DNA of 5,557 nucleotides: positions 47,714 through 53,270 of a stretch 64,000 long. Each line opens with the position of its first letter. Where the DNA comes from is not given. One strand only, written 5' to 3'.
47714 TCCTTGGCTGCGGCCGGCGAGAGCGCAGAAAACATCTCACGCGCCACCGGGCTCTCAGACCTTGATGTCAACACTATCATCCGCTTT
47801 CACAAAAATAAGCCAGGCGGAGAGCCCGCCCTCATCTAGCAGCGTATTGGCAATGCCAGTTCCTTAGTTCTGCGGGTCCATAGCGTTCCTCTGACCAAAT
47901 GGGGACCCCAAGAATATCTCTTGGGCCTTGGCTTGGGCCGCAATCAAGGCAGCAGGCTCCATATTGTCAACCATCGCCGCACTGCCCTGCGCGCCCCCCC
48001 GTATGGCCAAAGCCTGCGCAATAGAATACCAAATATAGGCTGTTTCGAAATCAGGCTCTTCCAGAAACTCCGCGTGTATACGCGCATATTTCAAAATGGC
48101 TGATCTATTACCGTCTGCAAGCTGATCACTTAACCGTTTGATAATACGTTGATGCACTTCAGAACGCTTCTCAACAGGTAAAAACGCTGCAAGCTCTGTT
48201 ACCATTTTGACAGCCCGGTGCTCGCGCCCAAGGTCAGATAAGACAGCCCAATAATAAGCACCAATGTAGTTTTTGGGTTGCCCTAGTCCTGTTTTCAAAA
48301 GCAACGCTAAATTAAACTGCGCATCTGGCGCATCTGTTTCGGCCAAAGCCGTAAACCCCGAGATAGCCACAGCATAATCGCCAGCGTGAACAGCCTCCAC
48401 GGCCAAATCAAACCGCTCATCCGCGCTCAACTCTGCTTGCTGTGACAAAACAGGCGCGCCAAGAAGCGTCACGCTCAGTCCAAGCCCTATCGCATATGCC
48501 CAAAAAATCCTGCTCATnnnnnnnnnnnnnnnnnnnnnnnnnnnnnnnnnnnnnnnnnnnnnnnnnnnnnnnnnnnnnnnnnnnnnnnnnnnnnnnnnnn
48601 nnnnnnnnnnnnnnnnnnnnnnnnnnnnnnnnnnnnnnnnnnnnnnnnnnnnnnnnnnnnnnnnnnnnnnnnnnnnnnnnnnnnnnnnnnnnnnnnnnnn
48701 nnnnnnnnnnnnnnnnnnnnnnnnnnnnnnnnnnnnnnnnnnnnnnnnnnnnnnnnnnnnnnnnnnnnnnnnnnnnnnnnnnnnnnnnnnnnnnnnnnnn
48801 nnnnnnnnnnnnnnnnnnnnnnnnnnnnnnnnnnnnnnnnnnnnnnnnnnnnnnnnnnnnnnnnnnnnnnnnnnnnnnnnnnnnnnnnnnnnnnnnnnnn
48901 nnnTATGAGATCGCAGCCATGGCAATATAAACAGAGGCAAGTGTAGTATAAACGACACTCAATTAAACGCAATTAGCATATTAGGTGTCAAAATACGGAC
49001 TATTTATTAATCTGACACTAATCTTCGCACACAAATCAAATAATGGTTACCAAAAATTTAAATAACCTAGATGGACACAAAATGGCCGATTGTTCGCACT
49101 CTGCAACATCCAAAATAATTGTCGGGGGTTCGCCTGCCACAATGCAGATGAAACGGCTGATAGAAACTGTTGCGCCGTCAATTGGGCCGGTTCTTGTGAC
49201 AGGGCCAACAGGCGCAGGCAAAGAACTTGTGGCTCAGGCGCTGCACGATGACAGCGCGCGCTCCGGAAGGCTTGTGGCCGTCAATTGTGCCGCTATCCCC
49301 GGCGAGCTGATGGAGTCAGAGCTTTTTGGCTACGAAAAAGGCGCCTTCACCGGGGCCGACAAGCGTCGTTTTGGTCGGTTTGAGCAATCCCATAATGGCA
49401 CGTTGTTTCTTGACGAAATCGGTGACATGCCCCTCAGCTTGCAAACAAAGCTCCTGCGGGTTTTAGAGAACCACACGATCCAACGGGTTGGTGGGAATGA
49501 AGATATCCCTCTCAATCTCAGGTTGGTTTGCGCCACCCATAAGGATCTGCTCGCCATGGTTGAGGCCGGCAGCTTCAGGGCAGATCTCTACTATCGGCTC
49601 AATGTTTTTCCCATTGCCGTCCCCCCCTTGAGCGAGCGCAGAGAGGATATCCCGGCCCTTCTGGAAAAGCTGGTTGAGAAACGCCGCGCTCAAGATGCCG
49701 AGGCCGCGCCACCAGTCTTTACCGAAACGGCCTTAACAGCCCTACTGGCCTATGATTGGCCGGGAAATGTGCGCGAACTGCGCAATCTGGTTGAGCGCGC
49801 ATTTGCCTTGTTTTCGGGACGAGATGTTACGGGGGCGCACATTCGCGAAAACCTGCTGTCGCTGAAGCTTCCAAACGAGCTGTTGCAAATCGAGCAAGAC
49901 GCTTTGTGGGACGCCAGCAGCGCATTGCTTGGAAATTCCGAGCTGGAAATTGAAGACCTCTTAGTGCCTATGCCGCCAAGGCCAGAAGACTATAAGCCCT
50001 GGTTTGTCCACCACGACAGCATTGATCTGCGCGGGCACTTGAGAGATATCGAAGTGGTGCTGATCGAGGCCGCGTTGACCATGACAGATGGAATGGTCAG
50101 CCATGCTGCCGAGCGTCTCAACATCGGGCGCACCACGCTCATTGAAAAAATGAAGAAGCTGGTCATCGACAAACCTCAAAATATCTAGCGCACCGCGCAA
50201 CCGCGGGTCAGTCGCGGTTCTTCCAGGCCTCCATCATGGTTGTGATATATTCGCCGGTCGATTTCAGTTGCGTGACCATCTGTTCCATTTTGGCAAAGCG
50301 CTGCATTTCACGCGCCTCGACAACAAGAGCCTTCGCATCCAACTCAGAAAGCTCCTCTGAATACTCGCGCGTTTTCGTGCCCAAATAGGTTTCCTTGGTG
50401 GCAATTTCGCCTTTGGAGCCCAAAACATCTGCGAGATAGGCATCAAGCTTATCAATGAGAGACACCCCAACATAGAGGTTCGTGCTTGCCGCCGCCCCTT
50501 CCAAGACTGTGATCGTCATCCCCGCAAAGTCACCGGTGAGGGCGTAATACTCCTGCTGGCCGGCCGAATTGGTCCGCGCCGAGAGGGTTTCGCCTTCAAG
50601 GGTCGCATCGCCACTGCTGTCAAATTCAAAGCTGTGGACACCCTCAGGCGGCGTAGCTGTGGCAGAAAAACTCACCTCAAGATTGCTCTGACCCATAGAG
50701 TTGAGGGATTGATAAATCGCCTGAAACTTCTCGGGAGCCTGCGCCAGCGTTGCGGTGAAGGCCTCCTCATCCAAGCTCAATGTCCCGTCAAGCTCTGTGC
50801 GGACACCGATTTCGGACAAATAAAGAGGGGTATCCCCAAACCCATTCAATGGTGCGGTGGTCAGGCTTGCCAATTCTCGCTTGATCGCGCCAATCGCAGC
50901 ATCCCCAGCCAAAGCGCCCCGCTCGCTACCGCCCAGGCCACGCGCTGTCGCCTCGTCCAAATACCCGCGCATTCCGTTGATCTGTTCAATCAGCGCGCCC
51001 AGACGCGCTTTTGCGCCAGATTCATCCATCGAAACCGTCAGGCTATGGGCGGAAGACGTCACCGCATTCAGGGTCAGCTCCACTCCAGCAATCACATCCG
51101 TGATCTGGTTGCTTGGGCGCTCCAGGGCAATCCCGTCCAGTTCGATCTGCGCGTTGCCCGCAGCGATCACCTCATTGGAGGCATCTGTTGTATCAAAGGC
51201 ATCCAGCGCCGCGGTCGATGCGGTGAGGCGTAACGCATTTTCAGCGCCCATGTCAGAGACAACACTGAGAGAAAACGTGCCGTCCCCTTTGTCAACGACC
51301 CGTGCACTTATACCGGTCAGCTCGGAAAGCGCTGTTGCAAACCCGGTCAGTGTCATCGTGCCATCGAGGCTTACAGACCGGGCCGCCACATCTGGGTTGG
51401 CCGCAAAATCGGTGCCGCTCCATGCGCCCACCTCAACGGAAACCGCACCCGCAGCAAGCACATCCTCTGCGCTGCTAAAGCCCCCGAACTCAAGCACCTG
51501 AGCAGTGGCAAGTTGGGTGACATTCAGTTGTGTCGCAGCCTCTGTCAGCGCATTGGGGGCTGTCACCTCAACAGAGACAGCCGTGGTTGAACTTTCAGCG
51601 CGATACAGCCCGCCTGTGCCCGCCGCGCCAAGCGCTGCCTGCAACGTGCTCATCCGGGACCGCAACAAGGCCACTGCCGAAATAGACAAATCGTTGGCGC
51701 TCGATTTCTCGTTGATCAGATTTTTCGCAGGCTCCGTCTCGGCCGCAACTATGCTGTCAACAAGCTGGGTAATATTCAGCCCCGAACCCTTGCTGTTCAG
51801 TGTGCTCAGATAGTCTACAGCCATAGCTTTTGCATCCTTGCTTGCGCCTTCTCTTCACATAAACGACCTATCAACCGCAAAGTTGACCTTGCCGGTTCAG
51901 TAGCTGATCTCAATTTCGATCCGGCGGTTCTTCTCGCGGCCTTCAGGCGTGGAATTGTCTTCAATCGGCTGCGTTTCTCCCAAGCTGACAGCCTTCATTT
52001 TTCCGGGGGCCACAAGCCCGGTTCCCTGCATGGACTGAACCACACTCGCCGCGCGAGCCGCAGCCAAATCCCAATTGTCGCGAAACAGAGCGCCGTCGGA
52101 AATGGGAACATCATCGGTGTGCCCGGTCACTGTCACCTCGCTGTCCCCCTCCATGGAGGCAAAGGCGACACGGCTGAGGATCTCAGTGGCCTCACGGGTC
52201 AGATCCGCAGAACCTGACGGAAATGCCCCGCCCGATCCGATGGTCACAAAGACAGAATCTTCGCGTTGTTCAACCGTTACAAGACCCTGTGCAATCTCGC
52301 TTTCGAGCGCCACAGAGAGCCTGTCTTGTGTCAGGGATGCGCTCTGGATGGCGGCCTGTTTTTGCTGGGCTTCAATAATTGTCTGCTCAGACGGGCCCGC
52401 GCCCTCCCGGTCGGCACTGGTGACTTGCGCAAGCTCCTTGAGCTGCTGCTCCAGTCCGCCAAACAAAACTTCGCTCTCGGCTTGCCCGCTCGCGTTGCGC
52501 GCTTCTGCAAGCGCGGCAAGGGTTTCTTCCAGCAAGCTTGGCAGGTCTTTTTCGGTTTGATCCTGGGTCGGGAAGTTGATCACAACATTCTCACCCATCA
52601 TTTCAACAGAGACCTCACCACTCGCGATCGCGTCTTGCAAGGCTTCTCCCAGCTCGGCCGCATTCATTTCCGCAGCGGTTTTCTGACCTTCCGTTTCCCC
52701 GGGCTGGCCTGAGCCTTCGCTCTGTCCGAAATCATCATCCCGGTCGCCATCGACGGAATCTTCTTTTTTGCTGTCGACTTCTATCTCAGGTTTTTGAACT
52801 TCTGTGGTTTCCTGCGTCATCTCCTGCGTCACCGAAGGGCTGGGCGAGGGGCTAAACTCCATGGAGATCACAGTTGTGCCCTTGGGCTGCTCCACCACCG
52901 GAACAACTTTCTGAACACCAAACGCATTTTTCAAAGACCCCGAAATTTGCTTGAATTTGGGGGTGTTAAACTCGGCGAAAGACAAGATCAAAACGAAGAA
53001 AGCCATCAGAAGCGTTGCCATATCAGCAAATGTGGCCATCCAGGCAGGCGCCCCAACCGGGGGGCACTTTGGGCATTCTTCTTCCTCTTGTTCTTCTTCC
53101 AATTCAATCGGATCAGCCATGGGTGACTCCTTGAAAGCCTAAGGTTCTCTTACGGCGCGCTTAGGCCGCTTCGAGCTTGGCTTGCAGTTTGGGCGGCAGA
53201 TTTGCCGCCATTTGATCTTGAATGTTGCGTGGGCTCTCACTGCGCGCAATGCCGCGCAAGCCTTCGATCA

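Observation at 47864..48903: Translationally coupled NHLP-like protein plus secreted Sel1-repeat (MotX-like) protein inside the flagellar locus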

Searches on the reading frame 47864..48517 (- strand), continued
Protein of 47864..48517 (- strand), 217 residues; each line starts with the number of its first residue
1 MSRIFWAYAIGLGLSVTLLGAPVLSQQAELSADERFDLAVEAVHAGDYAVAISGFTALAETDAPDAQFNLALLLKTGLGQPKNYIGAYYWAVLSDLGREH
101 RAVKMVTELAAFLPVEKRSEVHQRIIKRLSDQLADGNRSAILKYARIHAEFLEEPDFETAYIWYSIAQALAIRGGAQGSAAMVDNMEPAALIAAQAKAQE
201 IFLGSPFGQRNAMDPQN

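Call 39: fold_search(model_id=the predicted structure, library=pdb)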
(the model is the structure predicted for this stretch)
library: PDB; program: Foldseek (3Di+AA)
matches with E <= 10: 480; with E <= 0.001: 0
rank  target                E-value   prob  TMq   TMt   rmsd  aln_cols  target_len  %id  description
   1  6deh_A                1.9e-03  1.00  0.36  0.27   7.9       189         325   16  Structure of LpnE Effector Protein from Legionella pneumophila (sp. Philadelphia) (released 2018-12-19)
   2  4bwr                  2.7e-03  1.00  0.30  0.14  15.4       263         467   14  Crystal structure of c5321: a protective antigen present in uropathogenic Escherichia coli strains displaying an SLR fol (released 2013-07-24)
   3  6ok3_B                3.1e-03  1.00  0.29  0.13  12.7       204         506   14  Crystal structure of Sel1 repeat protein from Oxalobacter formigenes (released 2020-04-15)
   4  6ur7_A                6.9e-03  1.00  0.33  0.29  16.1       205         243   17  Crystal structure of Sel1 repeat protein from Oxalobacter formigenes (released 2020-10-28)
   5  6ork_B                7.2e-03  1.00  0.29  0.26  13.9       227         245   15  Crystal structure of Sel1 repeat protein from Oxalobacter formigenes (released 2020-05-06)
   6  3e4b_D                1.0e-02  1.00  0.37  0.27   8.8       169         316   16  Crystal structure of AlgK from Pseudomonas fluorescens WCS374r (released 2009-08-25)
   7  8sxq_C                1.0e-02  1.00  0.33  0.21  12.7       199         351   13  Crystal structure of Sel-1 repeat protein LceB from Legionella pneumophila (released 2024-01-24)
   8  8sxq_A                1.0e-02  1.00  0.28  0.20   9.0       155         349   16  Crystal structure of Sel-1 repeat protein LceB from Legionella pneumophila (released 2024-01-24)
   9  8sxq_B                1.1e-02  1.00  0.29  0.20   8.6       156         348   16  Crystal structure of Sel-1 repeat protein LceB from Legionella pneumophila (released 2024-01-24)
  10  1ouv                  1.1e-02  1.00  0.35  0.28  13.2       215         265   15  Helicobacter cysteine rich protein C (HcpC) (released 2004-03-30)
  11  6ur7_B                1.2e-02  1.00  0.28  0.25  15.8       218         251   17  Crystal structure of Sel1 repeat protein from Oxalobacter formigenes (released 2020-10-28)
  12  6ork_A                1.3e-02  0.99  0.29  0.26  14.5       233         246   15  Crystal structure of Sel1 repeat protein from Oxalobacter formigenes (released 2020-05-06)
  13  7ula_B                1.6e-02  1.00  0.36  0.27  11.7       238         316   14  Structure of the Pseudomonas putida AlgKX modification and secretion complex (released 2022-12-14)
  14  6ok3_A                1.7e-02  1.00  0.28  0.13  13.3       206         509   16  Crystal structure of Sel1 repeat protein from Oxalobacter formigenes (released 2020-04-15)
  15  3e4b_A                1.7e-02  1.00  0.42  0.26   8.0       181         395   16  Crystal structure of AlgK from Pseudomonas fluorescens WCS374r (released 2009-08-25)
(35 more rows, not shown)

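Call 70: search_solved_structures(query=A5, max_evalue=1, show_alignments=0)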
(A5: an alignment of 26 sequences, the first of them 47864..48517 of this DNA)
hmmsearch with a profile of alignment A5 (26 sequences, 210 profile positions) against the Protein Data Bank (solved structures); distinct sequences matched with E-value up to 1: 41.
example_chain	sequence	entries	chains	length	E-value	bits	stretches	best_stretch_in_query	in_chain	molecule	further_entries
6ok3_A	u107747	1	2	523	1.2e-23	87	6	45-91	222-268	Sel1 repeat protein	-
4bwr_A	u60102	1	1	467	6e-23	84.7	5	45-103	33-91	PROTEIN CORRESPONDING TO LOCUS C5321 FROM CFT073 E.COLI STRAIN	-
6deh_A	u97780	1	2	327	7e-22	81.2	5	47-95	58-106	TPR repeat protein, protein-protein interaction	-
8sxq_A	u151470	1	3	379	3.5e-21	78.9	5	41-93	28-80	SEL-1 repeat protein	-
9uav_C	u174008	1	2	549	1.3e-16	64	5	47-98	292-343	Protein sel-1 homolog 1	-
8ket_C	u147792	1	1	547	1.4e-16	63.9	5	47-98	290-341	Protein sel-1 homolog 1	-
8kes_D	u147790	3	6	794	1.4e-15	60.5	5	47-98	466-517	Protein sel-1 homolog 1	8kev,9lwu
9og0_C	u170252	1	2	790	1.6e-15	60.4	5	47-98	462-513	Protein sel-1 homolog 1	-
6ur7_A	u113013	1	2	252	3.7e-14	55.9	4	46-95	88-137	Sel1 repeat family protein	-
6ork_A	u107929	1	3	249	3.1e-13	52.9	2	46-176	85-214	Sel1 repeat protein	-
6onw_A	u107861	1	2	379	1e-12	51.2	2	49-106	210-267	Sel1 repeat protein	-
1ouv_A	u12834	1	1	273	5.3e-11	45.6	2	40-88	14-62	conserved hypothetical secreted protein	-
5b26_A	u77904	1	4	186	4.6e-09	39.3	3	47-98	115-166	Protein sel-1 homolog 1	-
3e4b_A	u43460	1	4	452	1.9e-08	37.3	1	49-132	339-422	AlgK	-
8d9x_A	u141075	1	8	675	2.3e-07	33.7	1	40-149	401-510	Maltodextrin-binding protein,DAP3-binding cell death enhancer 1 short form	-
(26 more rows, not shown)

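Call 71: search_protein_families(library=ncbifam, alignment_id=A5, max_evalue=0.01)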
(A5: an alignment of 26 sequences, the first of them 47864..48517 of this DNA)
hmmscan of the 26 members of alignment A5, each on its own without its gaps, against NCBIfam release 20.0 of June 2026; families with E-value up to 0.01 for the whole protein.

A. member 1, window:47864-48517:- (217 aa): 2 families
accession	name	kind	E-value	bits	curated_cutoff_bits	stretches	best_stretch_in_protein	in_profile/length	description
NF033786.1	phenyl_MerG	equivalog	0.00087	19.3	350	0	49-117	130-199/217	phenylmercury resistance protein MerG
NF038194.1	AlgK_TPR_lipo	equivalog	0.0009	18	700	0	65-125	370-430/448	alginate biosynthesis TPR repeat lipoprotein AlgK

B. families by the number of members that match (of 26 scanned): 6 families
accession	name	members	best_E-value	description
NF038194.1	AlgK_TPR_lipo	18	2.1e-07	alginate biosynthesis TPR repeat lipoprotein AlgK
NF033786.1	phenyl_MerG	14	3.9e-09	phenylmercury resistance protein MerG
NF047621.1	FlgprotMotXVib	12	2.4e-06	flagellar protein MotX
TIGR02552.1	LcrH_SycD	3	0.00017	SycD/LcrH family type III secretion system chaperone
TIGR03302.1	OM_YfiO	2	0.0023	outer membrane protein assembly factor BamD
NF045484.1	TransRegExoR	1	0.0033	exopolysaccharide production regulator ExoR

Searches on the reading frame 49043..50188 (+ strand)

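Call 6: search_protein_families(library=ncbifam, proteins=[window:49043-50188:+], max_evalue=0.001)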
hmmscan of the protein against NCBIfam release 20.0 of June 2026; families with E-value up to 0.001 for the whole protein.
window:49043-50188:+ (381 aa): 26 families (the best 25 are shown)
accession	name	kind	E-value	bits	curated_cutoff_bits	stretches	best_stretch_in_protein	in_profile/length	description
NF041552.1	TF_PrdR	equivalog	4e-97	325.9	795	2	15-273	259-516/577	sigma-54 dependent transcriptional regulator PrdR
TIGR01818.1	ntrC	equivalog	2.8e-95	319.8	558.6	1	15-373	125-463/463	nitrogen regulation protein NR(I)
NF003451.0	PRK05022.1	equivalog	4.4e-94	316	476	1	19-375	185-510/512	nitric oxide reductase transcriptional regulator NorR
TIGR02915.1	PEP_resp_reg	equivalog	3.3e-91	306.4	502.6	1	11-267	126-382/445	PEP-CTERM-box response regulator transcription factor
TIGR01817.1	nifA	equivalog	6e-89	299.2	528.85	1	18-267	190-438/534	nif-specific transcriptional activator NifA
NF038308.1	RNA_repair_RtcR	equivalog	4.3e-87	293.2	650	1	20-280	176-445/530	RNA repair transcriptional activator RtcR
NF008469.0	PRK11361.1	equivalog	3.5e-83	279.8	714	1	17-261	136-380/461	acetoacetate metabolism transcriptional regulator AtoC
TIGR02329.1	propionate_PrpR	equivalog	6.1e-83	279.2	499.2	1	24-279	212-470/526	propionate catabolism operon regulatory protein PrpR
NF011953.0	PRK15424.1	equivalog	3.2e-82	276.8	703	1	19-372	214-533/538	propionate catabolism operon regulatory protein PrpR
NF007689.0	PRK10365.1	equivalog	2.6e-81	273.7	760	1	16-265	131-380/441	sigma-54-dependent response regulator transcription factor ZraR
NF011958.0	PRK15429.1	equivalog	2.5e-79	267.7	830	1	25-260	380-615/692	formate hydrogenlyase transcriptional activator FlhA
TIGR02974.1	phageshock_pspF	equivalog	6.4e-77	259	443.55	1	27-372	2-335/336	phage shock protein operon transcriptional activator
NF051870.1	NAssimRespRegNtrX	equivalog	1.6e-76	258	600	1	20-263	135-374/452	nitrogen assimilation response regulator NtrX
NF050807.1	TransRegFlbDCaul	equivalog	3.1e-76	257.1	750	1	24-269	118-363/454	sigma-54-dependent transcriptional regulator FlbD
NF008176.1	PRK10923.1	equivalog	8.5e-75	252.1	620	1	20-287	134-401/469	nitrogen regulation protein NR(I)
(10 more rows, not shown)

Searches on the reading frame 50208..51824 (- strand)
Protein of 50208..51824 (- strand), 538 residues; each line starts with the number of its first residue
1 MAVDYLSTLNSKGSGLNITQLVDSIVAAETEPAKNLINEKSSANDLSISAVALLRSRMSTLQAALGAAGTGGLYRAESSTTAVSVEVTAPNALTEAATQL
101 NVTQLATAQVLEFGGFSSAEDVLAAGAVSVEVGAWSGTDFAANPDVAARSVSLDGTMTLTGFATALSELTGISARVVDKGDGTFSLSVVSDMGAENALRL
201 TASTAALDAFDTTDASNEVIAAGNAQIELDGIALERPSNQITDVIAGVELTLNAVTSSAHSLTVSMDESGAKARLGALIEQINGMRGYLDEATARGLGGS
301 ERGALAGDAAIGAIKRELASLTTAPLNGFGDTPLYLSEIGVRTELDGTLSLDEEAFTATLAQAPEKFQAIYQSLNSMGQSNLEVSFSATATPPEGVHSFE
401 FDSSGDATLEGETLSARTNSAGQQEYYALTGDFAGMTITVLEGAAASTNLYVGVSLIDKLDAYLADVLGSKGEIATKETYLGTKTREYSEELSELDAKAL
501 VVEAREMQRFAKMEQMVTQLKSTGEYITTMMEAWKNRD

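Call 7: search_protein_families(library=ncbifam, proteins=[window:50208-51824:-], max_evalue=0.001)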
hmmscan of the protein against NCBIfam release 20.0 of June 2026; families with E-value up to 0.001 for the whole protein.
window:50208-51824:- (538 aa): 7 families
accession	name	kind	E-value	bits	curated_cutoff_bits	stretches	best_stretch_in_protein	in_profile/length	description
NF005955.1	PRK08032.1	equivalog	1.1e-30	107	387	1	12-370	9-378/465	flagellar filament capping protein FliD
NF009400.1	PRK12765.1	equivalog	2.7e-23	82.3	448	2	208-379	238-404/596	flagellar filament capping protein FliD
NF005188.0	PRK06664.1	equivalog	1.7e-17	63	469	1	208-285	376-453/661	flagellar hook-associated protein FliD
NF005281.0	PRK06798.1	equivalog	1.1e-15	57.6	375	1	190-380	178-362/440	flagellar hook-associated protein 2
NF006282.1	PRK08453.1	equivalog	3.3e-14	52.3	500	1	197-379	406-592/673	flagellar filament capping protein FliD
NF006435.1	PRK08724.1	equivalog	9.9e-10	37.8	580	1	205-357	420-576/672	flagellar filament capping protein FliD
NF005833.0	PRK07737.1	equivalog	1.4e-06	27.7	444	1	14-282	10-284/501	flagellar hook-associated protein 2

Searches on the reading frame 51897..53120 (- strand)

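Call 7: search_protein_families(library=ncbifam, proteins=[window:51897-53120:-], max_evalue=0.001)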
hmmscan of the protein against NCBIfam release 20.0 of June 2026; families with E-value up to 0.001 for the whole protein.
window:51897-53120:- (407 aa): 33 families (the best 25 are shown)
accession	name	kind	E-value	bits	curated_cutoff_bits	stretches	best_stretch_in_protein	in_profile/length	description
NF006508.0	PRK08944.1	subfamily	1.1e-85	287.6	259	2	12-182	2-176/304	MotB family protein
NF006541.1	PRK09038.1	equivalog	1.4e-47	162.5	283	2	243-406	88-249/253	flagellar motor protein MotD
TIGR03350.1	type_VI_ompA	equivalog_domain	3.1e-33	114.6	139.8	1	267-405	1-137/137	type VI secretion system protein TssL, long form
NF005195.1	PRK06667.1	equivalog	2.3e-32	112.7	300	2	263-405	90-235/241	flagellar motor protein MotB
NF005444.0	PRK07033.1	equivalog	1.5e-30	106.5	520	1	250-404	270-420/438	DotU family type VI secretion system protein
NF005999.0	PRK08126.1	subfamily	5.8e-29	101.1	571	1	259-405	286-430/432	hypothetical protein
NF005382.1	PRK06925.1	equivalog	2.2e-28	100.1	264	2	252-406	72-224/225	flagellar motor protein MotS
NF005831.1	PRK07734.1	equivalog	1.5e-27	97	301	2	252-405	95-248/250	flagellar motor protein MotB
NF053611.1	YiaD_Gzip_OmpA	equivalog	7.9e-25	87.8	175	1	245-405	51-206/206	YiaD family glycine zipper/OmpA-like lipoprotein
NF005236.0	PRK06742.1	equivalog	5.8e-23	81.5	312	2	281-405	100-223/225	flagellar motor protein MotS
NF006542.0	PRK09039.1-1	equivalog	7.5e-21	74.7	388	1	294-404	513-623/627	peptidoglycan -binding protein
NF006544.0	PRK09039.1-3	equivalog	1e-18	68.1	362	1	296-405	224-340/343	peptidoglycan -binding protein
NF006285.1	PRK08457.1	equivalog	3.8e-18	66.2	250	1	251-405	81-230/253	flagellar motor protein MotB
NF006547.1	PRK09040.1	equivalog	1.2e-17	64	194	1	260-403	55-198/213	hypothetical protein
NF006546.0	PRK09039.1-5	equivalog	5.5e-16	58.8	615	1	291-405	227-340/343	peptidoglycan -binding protein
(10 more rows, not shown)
